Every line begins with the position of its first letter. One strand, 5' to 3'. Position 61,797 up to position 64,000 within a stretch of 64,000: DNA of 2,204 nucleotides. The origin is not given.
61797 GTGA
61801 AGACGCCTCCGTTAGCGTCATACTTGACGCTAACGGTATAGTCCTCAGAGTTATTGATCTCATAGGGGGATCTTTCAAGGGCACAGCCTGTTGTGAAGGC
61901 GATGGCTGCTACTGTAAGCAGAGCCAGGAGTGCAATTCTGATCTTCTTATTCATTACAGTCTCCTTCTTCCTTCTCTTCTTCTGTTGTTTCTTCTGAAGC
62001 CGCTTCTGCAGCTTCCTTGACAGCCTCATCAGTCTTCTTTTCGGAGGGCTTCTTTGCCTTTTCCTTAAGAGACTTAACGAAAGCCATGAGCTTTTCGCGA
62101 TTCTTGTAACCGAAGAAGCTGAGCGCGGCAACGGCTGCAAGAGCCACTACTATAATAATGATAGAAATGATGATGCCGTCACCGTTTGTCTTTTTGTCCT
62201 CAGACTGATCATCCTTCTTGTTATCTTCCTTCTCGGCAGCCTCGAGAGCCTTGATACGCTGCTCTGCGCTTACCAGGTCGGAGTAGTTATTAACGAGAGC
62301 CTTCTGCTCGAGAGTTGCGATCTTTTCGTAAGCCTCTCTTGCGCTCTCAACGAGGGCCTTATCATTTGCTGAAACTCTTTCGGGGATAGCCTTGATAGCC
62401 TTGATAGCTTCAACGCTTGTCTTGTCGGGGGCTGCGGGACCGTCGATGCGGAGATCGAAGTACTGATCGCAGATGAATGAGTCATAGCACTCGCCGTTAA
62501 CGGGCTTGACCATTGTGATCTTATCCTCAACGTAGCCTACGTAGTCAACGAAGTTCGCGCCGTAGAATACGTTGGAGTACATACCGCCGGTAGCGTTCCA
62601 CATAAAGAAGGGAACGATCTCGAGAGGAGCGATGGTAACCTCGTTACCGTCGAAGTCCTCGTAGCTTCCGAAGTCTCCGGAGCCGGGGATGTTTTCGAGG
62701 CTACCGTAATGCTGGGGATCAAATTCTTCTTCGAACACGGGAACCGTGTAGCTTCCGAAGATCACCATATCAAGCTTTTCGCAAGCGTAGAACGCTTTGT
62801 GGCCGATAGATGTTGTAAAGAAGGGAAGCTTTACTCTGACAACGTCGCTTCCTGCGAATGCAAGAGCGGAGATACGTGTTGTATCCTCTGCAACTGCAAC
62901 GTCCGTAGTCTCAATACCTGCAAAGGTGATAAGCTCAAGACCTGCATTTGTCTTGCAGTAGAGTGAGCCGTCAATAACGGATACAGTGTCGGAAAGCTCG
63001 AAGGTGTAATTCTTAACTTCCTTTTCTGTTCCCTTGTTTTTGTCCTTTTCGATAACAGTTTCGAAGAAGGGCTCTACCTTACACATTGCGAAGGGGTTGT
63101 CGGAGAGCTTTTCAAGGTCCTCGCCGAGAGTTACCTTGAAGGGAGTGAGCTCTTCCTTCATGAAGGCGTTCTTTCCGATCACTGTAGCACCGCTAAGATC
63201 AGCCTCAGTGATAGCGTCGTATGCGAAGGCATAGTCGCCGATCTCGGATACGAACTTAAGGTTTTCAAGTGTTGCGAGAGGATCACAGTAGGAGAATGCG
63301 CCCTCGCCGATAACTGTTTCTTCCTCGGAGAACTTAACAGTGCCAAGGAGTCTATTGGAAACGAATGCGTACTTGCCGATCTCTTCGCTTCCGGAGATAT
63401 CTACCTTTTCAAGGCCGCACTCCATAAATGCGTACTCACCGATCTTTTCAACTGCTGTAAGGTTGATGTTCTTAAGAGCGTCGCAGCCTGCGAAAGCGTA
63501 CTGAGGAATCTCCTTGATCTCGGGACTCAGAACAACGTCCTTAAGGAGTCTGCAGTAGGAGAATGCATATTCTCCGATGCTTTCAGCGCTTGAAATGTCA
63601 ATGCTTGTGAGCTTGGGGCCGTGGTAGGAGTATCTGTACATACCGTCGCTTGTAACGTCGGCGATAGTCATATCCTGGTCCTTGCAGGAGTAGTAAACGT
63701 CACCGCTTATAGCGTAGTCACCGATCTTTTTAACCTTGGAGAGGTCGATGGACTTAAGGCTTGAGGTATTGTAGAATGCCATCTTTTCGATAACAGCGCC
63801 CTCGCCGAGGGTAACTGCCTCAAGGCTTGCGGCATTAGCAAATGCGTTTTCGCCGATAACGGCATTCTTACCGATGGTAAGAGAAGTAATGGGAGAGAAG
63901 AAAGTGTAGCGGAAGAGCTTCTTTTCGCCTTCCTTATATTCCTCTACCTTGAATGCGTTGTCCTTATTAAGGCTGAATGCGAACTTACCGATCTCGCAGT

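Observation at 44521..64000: Roughly 19.5-kb single-direction gene train coupling adhesin-like proteins, an Opp-type importer and seven uncharacterised surface/membrane proteins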

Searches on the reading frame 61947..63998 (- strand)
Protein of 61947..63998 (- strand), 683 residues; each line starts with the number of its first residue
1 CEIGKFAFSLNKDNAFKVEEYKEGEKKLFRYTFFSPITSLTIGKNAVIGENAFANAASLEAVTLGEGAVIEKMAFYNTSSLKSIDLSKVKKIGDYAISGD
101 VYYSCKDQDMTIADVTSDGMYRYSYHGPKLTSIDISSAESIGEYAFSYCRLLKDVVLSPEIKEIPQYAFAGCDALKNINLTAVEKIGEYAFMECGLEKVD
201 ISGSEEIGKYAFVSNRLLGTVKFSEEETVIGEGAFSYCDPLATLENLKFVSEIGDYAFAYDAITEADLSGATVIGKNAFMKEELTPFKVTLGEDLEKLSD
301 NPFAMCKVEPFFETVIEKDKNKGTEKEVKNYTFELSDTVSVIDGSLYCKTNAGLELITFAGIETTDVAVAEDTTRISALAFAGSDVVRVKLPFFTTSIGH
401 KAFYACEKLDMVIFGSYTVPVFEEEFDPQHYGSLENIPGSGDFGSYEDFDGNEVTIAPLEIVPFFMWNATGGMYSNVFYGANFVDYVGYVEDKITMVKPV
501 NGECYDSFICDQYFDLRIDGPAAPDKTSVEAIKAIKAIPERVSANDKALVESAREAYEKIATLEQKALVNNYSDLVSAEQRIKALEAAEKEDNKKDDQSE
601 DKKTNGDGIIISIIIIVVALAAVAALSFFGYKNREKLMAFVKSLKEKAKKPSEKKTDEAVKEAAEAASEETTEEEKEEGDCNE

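Call 4: search_protein_families(library=pfam, proteins=[window:61947-63998:-], max_evalue=0.01)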
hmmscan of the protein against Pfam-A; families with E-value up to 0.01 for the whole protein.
window:61947-63998:- (683 aa): 3 families
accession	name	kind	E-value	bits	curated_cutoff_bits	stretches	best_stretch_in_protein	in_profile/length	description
PF13306.12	LRR_5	-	2.7e-50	170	27.7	4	97-215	3-123/127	BspA type Leucine rich repeat region (6 copies)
PF09716.15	ETRAMP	-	6.4e-05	23.3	29.1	1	572-635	27-80/81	Malarial early transcribed membrane protein (ETRAMP)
PF13855.12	LRR_8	-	0.00056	20.1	27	0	133-181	6-57/61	Leucine rich repeat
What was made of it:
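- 61947..64000 (-): C-terminal 683 aa (BspA-type LRR_5 repeats, stalk, C-terminal TM anchor) of a 2438-aa subtilisin-type cell-envelope proteinase. The N-terminal Peptidase_S8+PA+fn3_5 part lies beyond the window end. Call 4 (LRR_5, 170 bits).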

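Call 5: search_protein_families(library=ncbifam, proteins=[window:61947-63998:-], max_evalue=0.01)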
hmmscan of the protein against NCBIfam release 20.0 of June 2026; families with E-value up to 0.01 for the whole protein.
window:61947-63998:- (683 aa): 7 families
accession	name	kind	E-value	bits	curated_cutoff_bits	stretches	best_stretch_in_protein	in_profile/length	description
NF047961.1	adhesin_HupY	equivalog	2.1e-11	42.7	1250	2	111-236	152-274/978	leucine-rich repeat adhesin HupY/LrrG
NF042931.1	SAG1386_EF1546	equivalog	0.0016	18.5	80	1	589-675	11-103/158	SAG1386/EF1546 family surface-associated protein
NF033761.1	gliding_GltJ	equivalog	0.0043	16.2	450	1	524-674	284-440/671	adventurous gliding motility protein GltJ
NF002652.0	PRK02318.2-5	equivalog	0.0083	15.2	356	0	306-369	171-232/377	mannitol-1-phosphate 5-dehydrogenase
NF008173.0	PRK10920.1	equivalog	0.0089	15.1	313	0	588-659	15-87/390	uroporphyrinogen-III C-methyltransferase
NF033598.2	elast_bind_EbpS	equivalog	0.0094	14.9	300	0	589-676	287-371/498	elastin-binding protein EbpS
TIGR02167.2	Liste_lipo_26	repeat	0.0096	15.7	30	0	75-88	2-15/26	PARCEL repeat-containing surface protein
